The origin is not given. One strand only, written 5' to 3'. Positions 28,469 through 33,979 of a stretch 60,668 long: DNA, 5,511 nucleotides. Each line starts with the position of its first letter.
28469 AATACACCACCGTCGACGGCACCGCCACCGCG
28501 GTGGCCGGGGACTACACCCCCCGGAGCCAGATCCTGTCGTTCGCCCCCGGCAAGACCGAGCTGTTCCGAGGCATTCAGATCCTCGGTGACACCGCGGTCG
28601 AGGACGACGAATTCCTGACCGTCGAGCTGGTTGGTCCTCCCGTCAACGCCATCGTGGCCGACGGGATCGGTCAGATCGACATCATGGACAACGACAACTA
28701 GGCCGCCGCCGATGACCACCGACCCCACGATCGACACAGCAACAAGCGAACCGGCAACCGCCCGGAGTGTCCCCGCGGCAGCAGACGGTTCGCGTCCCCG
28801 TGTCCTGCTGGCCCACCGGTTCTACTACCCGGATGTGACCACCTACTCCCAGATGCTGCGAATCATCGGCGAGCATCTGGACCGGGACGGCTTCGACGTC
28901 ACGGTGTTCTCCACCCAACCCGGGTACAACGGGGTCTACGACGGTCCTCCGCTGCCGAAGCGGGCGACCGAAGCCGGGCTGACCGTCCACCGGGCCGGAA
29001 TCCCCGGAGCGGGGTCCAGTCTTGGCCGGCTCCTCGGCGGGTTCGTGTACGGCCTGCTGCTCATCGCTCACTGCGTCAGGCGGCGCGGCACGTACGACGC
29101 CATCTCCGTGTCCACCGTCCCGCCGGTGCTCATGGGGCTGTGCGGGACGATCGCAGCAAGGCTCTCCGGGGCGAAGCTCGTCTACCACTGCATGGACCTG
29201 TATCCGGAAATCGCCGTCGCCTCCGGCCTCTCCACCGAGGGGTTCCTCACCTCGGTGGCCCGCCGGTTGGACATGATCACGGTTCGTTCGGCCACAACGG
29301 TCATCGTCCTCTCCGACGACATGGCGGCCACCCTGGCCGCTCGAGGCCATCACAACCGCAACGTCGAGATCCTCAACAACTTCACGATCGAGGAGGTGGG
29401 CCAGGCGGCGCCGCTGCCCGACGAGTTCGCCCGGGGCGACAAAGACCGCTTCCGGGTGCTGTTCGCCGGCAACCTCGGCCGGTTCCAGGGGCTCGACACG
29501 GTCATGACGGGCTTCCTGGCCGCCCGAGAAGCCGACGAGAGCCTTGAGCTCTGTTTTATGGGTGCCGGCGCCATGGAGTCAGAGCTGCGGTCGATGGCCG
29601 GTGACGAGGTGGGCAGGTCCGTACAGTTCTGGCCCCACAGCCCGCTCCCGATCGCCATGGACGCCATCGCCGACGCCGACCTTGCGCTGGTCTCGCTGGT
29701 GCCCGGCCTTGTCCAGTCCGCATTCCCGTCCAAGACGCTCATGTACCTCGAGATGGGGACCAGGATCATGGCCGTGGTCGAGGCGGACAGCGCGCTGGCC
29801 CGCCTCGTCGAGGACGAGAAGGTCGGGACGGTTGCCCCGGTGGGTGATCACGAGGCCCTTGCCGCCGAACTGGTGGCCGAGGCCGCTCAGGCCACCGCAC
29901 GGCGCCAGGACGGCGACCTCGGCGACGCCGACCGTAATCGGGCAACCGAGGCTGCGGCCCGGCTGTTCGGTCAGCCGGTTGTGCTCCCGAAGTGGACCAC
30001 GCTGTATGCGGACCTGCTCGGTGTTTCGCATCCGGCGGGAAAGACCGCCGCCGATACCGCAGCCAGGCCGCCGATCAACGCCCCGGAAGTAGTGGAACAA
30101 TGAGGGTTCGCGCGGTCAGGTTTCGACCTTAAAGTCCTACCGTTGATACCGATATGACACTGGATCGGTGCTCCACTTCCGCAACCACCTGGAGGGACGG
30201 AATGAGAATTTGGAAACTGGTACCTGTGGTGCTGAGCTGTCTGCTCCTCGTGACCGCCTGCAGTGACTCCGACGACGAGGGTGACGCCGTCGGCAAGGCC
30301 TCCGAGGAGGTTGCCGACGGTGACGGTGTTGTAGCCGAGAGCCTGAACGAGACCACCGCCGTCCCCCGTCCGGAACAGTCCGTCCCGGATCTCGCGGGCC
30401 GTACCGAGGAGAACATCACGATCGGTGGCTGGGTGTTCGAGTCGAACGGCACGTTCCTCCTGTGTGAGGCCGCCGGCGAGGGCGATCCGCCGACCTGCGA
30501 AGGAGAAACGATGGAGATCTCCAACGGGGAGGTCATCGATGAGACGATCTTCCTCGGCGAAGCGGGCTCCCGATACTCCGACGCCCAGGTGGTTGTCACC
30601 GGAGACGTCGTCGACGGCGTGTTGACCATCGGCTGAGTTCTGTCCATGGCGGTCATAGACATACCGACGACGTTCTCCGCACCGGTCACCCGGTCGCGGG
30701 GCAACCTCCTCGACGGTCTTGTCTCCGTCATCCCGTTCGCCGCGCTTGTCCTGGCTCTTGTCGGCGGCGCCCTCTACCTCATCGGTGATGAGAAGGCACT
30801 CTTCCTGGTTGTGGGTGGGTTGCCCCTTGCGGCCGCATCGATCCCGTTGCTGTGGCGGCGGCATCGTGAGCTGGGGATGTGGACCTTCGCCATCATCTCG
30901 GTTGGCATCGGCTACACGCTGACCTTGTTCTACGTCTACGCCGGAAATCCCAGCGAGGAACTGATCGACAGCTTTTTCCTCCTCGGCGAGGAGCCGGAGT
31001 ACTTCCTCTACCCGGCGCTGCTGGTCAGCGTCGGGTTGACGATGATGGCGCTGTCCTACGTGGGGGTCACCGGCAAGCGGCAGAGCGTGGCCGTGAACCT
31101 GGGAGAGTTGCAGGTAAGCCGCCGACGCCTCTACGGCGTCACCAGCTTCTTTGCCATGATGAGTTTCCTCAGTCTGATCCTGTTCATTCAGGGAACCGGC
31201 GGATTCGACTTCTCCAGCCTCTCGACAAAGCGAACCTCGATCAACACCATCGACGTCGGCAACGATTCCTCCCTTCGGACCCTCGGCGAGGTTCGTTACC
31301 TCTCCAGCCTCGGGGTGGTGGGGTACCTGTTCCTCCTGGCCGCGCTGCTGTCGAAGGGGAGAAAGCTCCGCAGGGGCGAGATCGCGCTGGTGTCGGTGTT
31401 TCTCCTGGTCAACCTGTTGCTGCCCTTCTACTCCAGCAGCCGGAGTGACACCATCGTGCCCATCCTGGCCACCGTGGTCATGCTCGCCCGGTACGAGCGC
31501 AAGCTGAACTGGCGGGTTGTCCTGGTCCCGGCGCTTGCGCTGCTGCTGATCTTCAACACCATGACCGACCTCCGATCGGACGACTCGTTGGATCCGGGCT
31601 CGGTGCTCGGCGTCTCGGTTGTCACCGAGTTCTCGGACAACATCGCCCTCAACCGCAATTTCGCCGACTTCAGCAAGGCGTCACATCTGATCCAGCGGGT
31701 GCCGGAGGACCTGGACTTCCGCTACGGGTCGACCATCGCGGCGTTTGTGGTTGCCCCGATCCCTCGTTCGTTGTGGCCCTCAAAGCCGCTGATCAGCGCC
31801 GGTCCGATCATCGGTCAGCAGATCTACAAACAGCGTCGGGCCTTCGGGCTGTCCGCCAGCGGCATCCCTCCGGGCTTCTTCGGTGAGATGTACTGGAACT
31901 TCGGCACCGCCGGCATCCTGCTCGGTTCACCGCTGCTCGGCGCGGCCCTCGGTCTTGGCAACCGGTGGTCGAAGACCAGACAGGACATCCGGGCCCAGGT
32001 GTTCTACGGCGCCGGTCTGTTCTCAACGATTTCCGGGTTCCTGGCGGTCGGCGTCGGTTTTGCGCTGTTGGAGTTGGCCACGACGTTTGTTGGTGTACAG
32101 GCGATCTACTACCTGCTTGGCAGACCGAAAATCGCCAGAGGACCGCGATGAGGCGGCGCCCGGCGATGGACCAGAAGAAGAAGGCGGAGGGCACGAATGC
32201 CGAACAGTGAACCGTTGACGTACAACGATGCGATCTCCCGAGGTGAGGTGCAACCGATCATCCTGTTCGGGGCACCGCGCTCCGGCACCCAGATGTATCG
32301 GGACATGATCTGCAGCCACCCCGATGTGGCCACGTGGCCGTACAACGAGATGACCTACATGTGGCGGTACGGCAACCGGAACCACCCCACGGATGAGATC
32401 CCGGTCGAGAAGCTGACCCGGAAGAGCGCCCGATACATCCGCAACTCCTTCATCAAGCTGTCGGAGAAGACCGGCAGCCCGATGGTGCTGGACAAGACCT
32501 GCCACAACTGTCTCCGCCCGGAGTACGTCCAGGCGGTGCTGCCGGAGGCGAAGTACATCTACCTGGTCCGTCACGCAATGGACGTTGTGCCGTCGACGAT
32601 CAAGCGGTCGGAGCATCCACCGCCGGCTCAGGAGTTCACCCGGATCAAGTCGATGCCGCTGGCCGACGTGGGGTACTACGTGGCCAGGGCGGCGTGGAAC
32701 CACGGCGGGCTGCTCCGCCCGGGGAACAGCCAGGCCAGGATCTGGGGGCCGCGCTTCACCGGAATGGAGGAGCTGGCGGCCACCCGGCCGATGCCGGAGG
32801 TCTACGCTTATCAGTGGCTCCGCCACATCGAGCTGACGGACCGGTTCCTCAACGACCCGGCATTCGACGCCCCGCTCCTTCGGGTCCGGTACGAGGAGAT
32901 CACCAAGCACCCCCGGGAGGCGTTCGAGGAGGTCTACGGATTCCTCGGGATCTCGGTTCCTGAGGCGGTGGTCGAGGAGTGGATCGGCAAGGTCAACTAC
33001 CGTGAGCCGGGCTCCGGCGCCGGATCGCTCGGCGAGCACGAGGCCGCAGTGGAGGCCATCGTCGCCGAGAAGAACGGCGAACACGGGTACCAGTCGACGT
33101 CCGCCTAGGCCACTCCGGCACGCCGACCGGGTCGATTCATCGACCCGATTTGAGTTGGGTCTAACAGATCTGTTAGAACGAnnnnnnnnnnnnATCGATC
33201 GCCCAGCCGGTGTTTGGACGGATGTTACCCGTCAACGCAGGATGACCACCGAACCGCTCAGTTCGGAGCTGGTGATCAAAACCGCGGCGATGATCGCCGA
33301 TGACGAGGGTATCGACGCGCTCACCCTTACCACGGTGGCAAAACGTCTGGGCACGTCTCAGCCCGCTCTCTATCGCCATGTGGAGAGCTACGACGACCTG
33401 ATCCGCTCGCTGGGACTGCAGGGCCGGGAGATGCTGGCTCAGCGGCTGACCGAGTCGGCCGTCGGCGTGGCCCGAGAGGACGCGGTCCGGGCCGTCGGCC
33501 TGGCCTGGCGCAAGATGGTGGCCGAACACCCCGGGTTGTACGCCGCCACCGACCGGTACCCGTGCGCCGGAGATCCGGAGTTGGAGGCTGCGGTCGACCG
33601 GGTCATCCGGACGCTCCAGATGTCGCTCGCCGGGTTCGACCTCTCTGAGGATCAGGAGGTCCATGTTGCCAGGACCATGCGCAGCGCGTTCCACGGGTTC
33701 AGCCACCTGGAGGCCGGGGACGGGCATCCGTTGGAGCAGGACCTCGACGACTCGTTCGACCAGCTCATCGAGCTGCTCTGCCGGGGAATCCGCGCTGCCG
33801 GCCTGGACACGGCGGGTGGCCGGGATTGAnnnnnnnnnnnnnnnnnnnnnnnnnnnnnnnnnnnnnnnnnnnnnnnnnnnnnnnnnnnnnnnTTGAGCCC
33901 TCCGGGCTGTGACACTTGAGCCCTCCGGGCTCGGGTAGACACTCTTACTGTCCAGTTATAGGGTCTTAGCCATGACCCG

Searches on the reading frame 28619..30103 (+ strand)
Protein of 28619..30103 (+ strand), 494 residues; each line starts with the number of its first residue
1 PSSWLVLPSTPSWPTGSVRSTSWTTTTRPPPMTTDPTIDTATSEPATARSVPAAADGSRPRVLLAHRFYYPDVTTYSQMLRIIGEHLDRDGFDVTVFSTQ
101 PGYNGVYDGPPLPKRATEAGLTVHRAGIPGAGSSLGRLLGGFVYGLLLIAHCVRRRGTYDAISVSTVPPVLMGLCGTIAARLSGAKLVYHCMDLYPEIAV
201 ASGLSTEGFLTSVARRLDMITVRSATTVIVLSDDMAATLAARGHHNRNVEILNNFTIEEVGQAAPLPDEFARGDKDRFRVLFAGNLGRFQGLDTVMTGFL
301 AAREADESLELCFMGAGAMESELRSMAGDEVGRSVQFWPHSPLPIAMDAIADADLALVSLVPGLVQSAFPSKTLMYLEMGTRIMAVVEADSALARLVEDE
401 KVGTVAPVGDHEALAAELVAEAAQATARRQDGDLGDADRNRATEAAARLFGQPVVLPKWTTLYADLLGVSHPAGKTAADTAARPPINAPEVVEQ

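Call 6: search_protein_families(library=pfam, proteins=[window:28619-30103:+], max_evalue=0.0001)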
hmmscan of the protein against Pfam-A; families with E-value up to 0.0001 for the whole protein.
window:28619-30103:+ (494 aa): 3 families
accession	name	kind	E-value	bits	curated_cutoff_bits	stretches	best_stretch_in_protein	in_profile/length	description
PF13579.12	Glyco_trans_4_4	-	7.6e-15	56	29.7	1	81-253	8-156/158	Glycosyl transferase 4-like domain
PF13692.12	Glyco_trans_1_4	-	2.9e-08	34.5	27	1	278-419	2-137/142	Glycosyl transferases group 1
PF13439.12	Glyco_transf_4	-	7.5e-07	29.8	28.5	1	83-254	11-164/170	Glycosyltransferase Family 4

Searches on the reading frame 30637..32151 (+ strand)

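Call 6: search_protein_families(library=pfam, proteins=[window:30637-32151:+], max_evalue=0.0001)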
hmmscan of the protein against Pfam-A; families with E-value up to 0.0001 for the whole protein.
window:30637-32151:+ (504 aa): 2 families
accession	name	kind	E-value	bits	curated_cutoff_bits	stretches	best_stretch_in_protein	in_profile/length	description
PF14296.11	O-ag_pol_Wzy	-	1.4e-06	27.8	26.6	1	228-450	188-418/468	O-antigen polysaccharide polymerase Wzy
PF01901.21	O_anti_polymase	-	5.5e-05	23.1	24.2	0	408-458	263-312/335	Putative O-antigen polymerase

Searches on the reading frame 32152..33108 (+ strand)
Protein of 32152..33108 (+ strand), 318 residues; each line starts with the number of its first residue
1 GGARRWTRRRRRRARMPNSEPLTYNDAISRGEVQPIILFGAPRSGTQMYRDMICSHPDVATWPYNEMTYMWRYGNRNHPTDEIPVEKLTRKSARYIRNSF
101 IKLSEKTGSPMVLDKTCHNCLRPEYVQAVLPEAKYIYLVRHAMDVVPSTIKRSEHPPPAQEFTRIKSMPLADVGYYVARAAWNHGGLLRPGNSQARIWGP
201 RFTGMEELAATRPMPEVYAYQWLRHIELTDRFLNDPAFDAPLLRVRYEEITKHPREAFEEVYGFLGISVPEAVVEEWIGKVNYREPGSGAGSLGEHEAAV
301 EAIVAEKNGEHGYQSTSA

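Call 6: search_protein_families(library=pfam, proteins=[window:32152-33108:+], max_evalue=0.0001)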
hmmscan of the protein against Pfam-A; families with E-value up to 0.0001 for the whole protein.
window:32152-33108:+ (318 aa): 2 families
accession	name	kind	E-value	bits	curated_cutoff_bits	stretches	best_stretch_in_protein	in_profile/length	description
PF13469.12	Sulfotransfer_3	-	3.5e-18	67.1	27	1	35-183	1-180/216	Sulfotransferase family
PF00685.33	Sulfotransfer_1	-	1e-09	38.6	22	1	36-278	4-192/255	Sulfotransferase domain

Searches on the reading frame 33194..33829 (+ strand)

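Call 61: search_protein_families(library=pfam, proteins=[window:33194-33829:+], max_evalue=0.0001)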
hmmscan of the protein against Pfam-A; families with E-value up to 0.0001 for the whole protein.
window:33194-33829:+ (211 aa): 2 families
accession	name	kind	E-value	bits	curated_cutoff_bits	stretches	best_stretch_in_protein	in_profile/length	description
PF13305.11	TetR_C_33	-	1.6e-19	70.9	26.8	1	98-194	1-102/103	Tetracyclin repressor-like, C-terminal domain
PF00440.29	TetR_N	-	2e-07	31.1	24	1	28-71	2-45/47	Bacterial regulatory proteins, tetR family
